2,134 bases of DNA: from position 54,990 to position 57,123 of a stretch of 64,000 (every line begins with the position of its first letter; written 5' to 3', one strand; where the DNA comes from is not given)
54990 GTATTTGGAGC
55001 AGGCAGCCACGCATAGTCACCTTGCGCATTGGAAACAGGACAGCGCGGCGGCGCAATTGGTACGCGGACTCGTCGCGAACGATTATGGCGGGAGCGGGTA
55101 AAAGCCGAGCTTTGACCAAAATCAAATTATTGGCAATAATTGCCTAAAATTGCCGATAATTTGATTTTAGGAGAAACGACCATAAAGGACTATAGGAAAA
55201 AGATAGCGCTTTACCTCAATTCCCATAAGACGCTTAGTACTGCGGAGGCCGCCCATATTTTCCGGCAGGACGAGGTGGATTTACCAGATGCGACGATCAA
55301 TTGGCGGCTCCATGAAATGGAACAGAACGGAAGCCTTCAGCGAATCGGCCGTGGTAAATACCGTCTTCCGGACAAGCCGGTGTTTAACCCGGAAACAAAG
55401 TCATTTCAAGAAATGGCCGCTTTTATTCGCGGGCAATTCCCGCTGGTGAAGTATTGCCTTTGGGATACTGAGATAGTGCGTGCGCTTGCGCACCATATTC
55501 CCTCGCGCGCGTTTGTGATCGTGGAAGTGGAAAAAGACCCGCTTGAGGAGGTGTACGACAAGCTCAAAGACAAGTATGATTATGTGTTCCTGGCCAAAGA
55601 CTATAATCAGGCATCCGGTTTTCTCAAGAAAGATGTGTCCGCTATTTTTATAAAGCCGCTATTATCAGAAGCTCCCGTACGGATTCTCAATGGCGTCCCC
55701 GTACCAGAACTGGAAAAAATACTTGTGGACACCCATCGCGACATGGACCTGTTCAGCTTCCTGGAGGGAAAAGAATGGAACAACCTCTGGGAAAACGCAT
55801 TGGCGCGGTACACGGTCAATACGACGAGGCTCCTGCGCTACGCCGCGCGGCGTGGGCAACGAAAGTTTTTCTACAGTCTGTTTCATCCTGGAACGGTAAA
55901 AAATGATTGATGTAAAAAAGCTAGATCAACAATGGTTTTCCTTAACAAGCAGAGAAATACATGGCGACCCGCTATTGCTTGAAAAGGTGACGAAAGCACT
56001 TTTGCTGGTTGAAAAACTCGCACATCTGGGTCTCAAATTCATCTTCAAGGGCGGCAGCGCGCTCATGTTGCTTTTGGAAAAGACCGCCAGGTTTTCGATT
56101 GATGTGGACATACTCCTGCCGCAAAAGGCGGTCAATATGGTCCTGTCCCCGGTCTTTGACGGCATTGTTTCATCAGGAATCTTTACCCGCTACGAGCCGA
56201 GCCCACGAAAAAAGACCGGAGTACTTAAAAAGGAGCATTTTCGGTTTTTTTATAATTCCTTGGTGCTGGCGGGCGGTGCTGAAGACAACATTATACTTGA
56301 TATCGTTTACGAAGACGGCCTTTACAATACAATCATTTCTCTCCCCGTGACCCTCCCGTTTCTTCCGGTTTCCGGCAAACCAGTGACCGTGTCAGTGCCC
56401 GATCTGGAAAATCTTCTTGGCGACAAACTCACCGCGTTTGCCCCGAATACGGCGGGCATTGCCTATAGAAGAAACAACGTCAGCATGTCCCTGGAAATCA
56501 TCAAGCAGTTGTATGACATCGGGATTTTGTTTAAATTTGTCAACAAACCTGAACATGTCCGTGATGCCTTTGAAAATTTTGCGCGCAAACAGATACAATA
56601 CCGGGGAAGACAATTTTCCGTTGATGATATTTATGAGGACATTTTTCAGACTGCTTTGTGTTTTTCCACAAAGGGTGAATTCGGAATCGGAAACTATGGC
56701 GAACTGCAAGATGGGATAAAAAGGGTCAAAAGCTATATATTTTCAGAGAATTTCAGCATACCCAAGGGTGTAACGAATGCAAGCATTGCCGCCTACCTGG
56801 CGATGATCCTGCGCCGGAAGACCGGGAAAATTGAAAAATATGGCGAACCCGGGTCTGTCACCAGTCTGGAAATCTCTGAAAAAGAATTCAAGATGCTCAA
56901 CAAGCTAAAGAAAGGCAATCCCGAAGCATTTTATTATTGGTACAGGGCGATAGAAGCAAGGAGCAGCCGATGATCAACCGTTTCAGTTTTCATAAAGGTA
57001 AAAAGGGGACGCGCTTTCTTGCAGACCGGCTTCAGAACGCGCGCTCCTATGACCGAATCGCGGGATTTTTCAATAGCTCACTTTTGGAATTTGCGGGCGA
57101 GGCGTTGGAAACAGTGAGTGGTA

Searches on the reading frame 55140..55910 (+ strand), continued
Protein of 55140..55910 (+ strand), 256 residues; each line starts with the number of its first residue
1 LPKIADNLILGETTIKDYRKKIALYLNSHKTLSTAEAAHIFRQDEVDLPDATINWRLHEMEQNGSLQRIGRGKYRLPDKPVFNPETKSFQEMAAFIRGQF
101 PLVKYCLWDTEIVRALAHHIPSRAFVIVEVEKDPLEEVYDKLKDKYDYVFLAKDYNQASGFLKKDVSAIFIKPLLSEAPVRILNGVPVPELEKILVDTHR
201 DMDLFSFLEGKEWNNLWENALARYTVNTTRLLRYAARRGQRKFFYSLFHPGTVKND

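Call 99: search_protein_families(library=pfam, proteins=[L017:6367-9867:+, L018:7897-9936:+, L018:11792-13057:+, L031:8607-9863:+, L031:11773-12660:+, L049:6366-9869:+, L049:11757-15230:+, L053:8350-9885:+, L053:11849-13057:+, L070:8051-9883:+], max_evalue=0.0001)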
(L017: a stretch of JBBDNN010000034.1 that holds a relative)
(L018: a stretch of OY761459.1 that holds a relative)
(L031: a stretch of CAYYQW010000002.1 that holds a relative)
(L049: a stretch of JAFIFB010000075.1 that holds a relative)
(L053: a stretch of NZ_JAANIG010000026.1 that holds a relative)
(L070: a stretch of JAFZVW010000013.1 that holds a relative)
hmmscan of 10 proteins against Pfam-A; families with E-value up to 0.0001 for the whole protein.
L017:6367-9867:+ (1166 aa): 3 families
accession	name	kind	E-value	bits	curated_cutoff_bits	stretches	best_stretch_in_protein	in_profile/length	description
PF25796.1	BREX_BrxC_4th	-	3.6e-44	150.7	27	1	558-731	1-173/173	BREX ATP-binding protein BrxC 4th domain with six-stranded beta sheet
PF25792.1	BREX_BrxC_helical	-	4.9e-23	82.2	27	1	865-985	1-122/123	BREX ATP-binding protein BrxC alpha helical domain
PF25791.1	BREX_BrxC_wHTH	-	1.5e-13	51.2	27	1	747-838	10-105/126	BREX ATP-binding protein BrxC winged helix-turn-helix domain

L018:7897-9936:+ (679 aa): 4 families
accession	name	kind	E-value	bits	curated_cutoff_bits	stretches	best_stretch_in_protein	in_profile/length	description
PF02384.22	N6_Mtase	-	1.1e-82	278.3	20.4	1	157-436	3-271/311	N-6 DNA Methylase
PF12161.14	HsdM_N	-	5.5e-20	72.8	24.5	1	9-131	1-115/135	HsdM N-terminal domain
PF05175.20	MTS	-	6.3e-06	26.4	23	1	190-291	21-112/170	Methyltransferase small domain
PF01170.24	UPF0020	-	9.3e-05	22.6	22.3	0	192-287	20-131/197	RMKL-like, methyltransferase domain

L018:11792-13057:+ (421 aa): 1 family
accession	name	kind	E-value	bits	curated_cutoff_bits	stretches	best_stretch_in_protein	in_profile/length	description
PF01420.25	Methylase_S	-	1.5e-36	126.5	22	2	15-191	1-167/168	Type I restriction modification DNA specificity domain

L031:8607-9863:+ (418 aa): 1 family
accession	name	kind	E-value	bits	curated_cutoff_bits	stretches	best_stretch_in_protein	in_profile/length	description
PF00535.33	Glycos_transf_2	-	3.2e-06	27.6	23.3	1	31-203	3-145/168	Glycosyl transferase family 2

L031:11773-12660:+ (295 aa): 1 family
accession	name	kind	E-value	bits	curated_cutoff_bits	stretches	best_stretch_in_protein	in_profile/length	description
PF01963.22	TraB_PrgY_gumN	-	1.3e-50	173.1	26.8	1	35-293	1-263/263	TraB/PrgY/gumN family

L049:6366-9869:+ (1167 aa): 3 families
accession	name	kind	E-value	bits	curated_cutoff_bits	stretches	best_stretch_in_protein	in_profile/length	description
PF25796.1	BREX_BrxC_4th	-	1.2e-43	149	27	1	558-731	1-173/173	BREX ATP-binding protein BrxC 4th domain with six-stranded beta sheet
PF25792.1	BREX_BrxC_helical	-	8.9e-26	91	27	1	865-980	1-117/123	BREX ATP-binding protein BrxC alpha helical domain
PF25791.1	BREX_BrxC_wHTH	-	2.2e-15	57.1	27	1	746-848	9-115/126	BREX ATP-binding protein BrxC winged helix-turn-helix domain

L049:11757-15230:+ (1157 aa): 3 families
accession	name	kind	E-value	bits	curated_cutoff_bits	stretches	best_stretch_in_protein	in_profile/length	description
PF07669.17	Eco57I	-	1.9e-27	96.9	25.3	1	328-512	1-168/171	Eco57I restriction-modification methylase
PF02384.22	N6_Mtase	-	4.6e-09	36.5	20.4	1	413-559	121-260/311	N-6 DNA Methylase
PF20473.4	MmeI_Mtase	-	2e-06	27.6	27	1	279-467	13-183/259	MmeI, DNA-methyltransferase domain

L053:8350-9885:+ (511 aa): 2 families
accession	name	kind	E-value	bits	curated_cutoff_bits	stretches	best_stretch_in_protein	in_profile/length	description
PF02384.22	N6_Mtase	-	5.6e-109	364.7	20.4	1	147-471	2-311/311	N-6 DNA Methylase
PF12161.14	HsdM_N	-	2.7e-27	96.5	24.5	1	7-135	1-135/135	HsdM N-terminal domain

L053:11849-13057:+ (402 aa): 1 family
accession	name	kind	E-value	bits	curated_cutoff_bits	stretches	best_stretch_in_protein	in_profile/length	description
PF01420.25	Methylase_S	-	5e-34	118.4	22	2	1-171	1-167/168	Type I restriction modification DNA specificity domain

L070:8051-9883:+ (610 aa): 3 families
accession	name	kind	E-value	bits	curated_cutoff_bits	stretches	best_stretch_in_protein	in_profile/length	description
PF03781.23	FGE-sulfatase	-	1.1e-41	143.6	23.3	1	392-605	7-254/255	Sulfatase-modifying factor enzyme 1-like domain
PF08308.17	PEGA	-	5.8e-23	81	20.8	1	295-363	2-70/71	PEGA domain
PF13620.12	CarboxypepD_reg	-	3e-13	50.4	32.3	0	225-288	16-80/82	Carboxypeptidase regulatory-like domain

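Call 100: search_protein_families(library=pfam, proteins=[L009:2378-3364:+, L023:8660-9757:+, L019:7414-9780:+, L034:2946-4274:+, L057:8883-9800:+, L064:8965-9786:+, L075:8808-9776:+, L016:9077-9745:+, L006:9353-9853:+], max_evalue=0.0001)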
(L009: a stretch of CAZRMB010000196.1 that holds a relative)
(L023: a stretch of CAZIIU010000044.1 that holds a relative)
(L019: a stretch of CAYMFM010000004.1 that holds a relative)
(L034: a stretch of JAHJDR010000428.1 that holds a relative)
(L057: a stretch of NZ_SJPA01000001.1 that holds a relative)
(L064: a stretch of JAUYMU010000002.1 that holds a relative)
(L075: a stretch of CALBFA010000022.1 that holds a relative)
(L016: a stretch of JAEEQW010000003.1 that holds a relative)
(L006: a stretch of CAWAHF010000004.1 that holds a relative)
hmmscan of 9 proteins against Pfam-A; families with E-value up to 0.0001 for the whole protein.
L009:2378-3364:+ (328 aa): 0 families

L023:8660-9757:+ (365 aa): 3 families
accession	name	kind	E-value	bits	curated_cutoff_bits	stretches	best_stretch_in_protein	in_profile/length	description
PF02384.22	N6_Mtase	-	1.5e-75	254.8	20.4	1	80-362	3-266/311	N-6 DNA Methylase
PF05175.20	MTS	-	1.8e-05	24.9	23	1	135-230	35-120/170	Methyltransferase small domain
PF07669.17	Eco57I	-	8.3e-05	23.2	25.3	1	204-307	70-165/171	Eco57I restriction-modification methylase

L019:7414-9780:+ (788 aa): 1 family
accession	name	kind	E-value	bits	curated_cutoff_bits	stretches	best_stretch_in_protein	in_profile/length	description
PF01835.25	MG2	-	5e-07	30.4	32.8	0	55-108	2-53/96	MG2 domain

L034:2946-4274:+ (442 aa): 4 families
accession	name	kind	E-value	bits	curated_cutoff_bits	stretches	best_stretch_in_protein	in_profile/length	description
PF19570.5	DUF6088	-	2.4e-39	135.3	25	1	32-183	19-170/172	Family of unknown function (DUF6088)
PF00149.33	Metallophos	-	1.3e-20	75.1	21.5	1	209-409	2-191/191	Calcineurin-like phosphoesterase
PF14582.11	Metallophos_3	-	2.5e-08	34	28.2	1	207-429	5-243/259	Metallophosphoesterase, calcineurin superfamily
PF12850.12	Metallophos_2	-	3.9e-07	30.6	27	1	209-428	2-138/154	Calcineurin-like phosphoesterase superfamily domain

L057:8883-9800:+ (305 aa): 5 families
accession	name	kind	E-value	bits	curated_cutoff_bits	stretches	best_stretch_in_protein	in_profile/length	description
PF01926.29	MMR_HSR1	-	3.1e-23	82.5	21.9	1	12-130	3-113/113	50S ribosome-binding GTPase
PF07650.23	KH_2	-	1.3e-15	57.4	22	1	213-294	1-78/78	KH domain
PF02421.24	FeoB_N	-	8.6e-08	32.3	27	1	13-171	5-154/156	Ferrous iron transport protein B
PF00350.29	Dynamin_N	-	9.3e-08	32.7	27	0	13-44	3-34/168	Dynamin family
PF00009.33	GTP_EFTU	-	2.7e-06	27.5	26.5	0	53-177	66-186/188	Elongation factor Tu GTP binding domain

L064:8965-9786:+ (273 aa): 1 family
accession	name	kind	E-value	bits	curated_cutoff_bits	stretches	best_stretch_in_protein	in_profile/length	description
PF03432.20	Relaxase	-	4.7e-20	72.6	24.6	1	8-117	23-132/132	MobA/VirD2-like, nuclease domain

L075:8808-9776:+ (322 aa): 1 family
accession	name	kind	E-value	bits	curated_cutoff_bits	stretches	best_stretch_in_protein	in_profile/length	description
PF18755.6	RAMA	-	7e-17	61.8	35.2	1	210-319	3-103/107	Restriction Enzyme Adenine Methylase Associated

L016:9077-9745:+ (222 aa): 0 families

L006:9353-9853:+ (166 aa): 1 family
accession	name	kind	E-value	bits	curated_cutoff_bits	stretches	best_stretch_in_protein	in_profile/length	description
PF18186.6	SLATT_4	-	1e-09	38.8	27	1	1-153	13-155/165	SMODS and SLOG-associating 2TM effector domain family 4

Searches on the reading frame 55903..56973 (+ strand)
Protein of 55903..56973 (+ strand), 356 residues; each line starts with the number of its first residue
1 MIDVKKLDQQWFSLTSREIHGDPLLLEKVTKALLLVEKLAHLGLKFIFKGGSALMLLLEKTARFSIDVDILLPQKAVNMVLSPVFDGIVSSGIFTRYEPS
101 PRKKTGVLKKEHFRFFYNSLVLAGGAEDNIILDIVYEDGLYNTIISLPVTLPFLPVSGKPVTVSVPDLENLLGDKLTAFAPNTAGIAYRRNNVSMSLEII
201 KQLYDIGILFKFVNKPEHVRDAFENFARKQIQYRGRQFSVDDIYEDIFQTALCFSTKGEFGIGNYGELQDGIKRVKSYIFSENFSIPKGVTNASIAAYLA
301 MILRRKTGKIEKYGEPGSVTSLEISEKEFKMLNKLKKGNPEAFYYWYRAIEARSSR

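Call 3: search_protein_families(library=pfam, proteins=[window:55903-56973:+], max_evalue=0.01)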
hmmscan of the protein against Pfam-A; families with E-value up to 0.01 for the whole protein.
window:55903-56973:+ (356 aa): 1 family
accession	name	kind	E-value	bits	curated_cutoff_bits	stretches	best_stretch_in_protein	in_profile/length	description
PF08843.17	AbiEii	-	3.3e-21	76.8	22.5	1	35-232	3-191/238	Nucleotidyl transferase AbiEii toxin, Type IV TA system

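Call 4: search_protein_families(library=padloc, proteins=[window:55903-56973:+], max_evalue=0.01)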
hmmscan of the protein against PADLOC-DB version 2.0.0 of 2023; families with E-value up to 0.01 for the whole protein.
window:55903-56973:+ (356 aa): 13 families
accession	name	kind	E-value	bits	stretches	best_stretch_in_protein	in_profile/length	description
PDLC02299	AbiEii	-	2.2e-112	373.8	1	1-351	1-342/344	AbiEii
PDLC02292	AbiEii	-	8.1e-09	33.7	1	11-136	13-130/283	AbiEii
PDLC02291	AbiEii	-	2.6e-07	28.3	1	38-180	49-181/310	AbiEii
PDLC02297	AbiEii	-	6.3e-07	27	1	7-74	3-73/307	AbiEii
PDLC02316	AbiEii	-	4.8e-06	24.2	1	26-73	28-77/314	AbiEii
PDLC02305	AbiEii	-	9.1e-06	23.1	1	23-179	19-175/306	AbiEii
PDLC02323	AbiEii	-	0.00019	19.1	0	1-75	1-68/248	AbiEii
PDLC02304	AbiEii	-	0.00034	18.6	1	42-244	39-219/260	AbiEii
PDLC02324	AbiEii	-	0.00055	17.8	1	40-79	21-60/231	AbiEii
PDLC02289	AbiEii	-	0.0025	15.3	1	16-77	22-84/309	AbiEii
PDLC02288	AbiEii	-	0.0045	13.9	0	45-89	52-96/294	AbiEii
PDLC02307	AbiEii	-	0.0053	14.6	0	34-70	11-46/219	AbiEii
PDLC02295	AbiEii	-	0.0054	14.1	0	35-76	31-69/261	AbiEii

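Call 5: search_protein_families(library=ncbifam, proteins=[window:55903-56973:+], max_evalue=0.01)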
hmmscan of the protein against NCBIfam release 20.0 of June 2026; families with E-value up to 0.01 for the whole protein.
window:55903-56973:+ (356 aa): 0 families

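Call 10: find_related_loci(query=window:55903-56973:+, collection=genome_contigs, flank=10000)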
Query window:55903-56973:+ (356 aa) in genome_contigs; peptide patterns used: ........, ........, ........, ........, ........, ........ (x = any residue, [..] = any of these).
86 stretches matched a pattern, but none encodes a relative of the query by tblastn (E <= 1e-3).

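Call 50: search_solved_structures(query=window:55903-56973:+, max_evalue=1, show_alignments=2)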
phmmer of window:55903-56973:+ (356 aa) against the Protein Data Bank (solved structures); distinct sequences matched with E-value up to 1: 0.

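Call 76: search_solved_structures(query=A4, max_evalue=1, show_alignments=2)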
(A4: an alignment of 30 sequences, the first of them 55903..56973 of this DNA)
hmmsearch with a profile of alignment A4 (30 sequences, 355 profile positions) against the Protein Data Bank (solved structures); distinct sequences matched with E-value up to 1: 1.
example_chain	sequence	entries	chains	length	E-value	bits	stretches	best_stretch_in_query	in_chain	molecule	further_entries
5uvd_A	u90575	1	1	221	0.62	12.4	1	35-81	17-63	Nucleotidyltransferase-like protein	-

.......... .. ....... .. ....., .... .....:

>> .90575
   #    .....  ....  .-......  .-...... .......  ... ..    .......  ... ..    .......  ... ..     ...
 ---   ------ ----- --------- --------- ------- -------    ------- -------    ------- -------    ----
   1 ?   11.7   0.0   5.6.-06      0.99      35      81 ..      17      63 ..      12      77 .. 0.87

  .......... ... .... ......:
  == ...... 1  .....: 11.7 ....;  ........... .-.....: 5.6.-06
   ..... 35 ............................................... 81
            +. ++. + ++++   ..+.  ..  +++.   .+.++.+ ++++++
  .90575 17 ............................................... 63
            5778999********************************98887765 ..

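Call 97: predict_structure(protein=window:55903-56973:+)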
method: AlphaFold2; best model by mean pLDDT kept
length: 356 residues; sequences in the alignment: 1
mean_pLDDT: 36.4   pTM: 0.26
mean pLDDT of the five models: 36.4, 30.9, 30.9, 29.4, 28.5
residues with pLDDT >= 90: 0; 70-90: 0; 50-70: 39; < 50: 317
segments of 3 or more residues with pLDDT < 50: 1-277, 288-290, 301-323, 348-356
pLDDT, mean of each block of 10 residues (from residue 1): 30 35 44 45 35 36 30 28 31 28 31 33 30 30 30 27 29 29 26 29 30 33 36 33 38 33 38 49 51 51 42 33 53 63 53 36
secondary structure, 60 per line:
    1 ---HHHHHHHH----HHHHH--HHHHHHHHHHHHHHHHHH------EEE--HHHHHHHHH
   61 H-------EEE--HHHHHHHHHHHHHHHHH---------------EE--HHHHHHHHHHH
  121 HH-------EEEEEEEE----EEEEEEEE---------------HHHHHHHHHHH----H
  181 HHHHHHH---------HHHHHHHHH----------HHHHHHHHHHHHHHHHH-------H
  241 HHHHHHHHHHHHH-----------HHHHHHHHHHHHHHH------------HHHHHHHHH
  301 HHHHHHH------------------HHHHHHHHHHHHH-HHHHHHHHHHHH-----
elements in order: H4-11 H16-20 H23-40 E47-49 H52-61 E69-71 H74-90 H110-122 E130-137 E142-149 H165-175 H180-187 H197-205 H216-232 H240-253 H265-279 H292-307 H326-338 H340-351
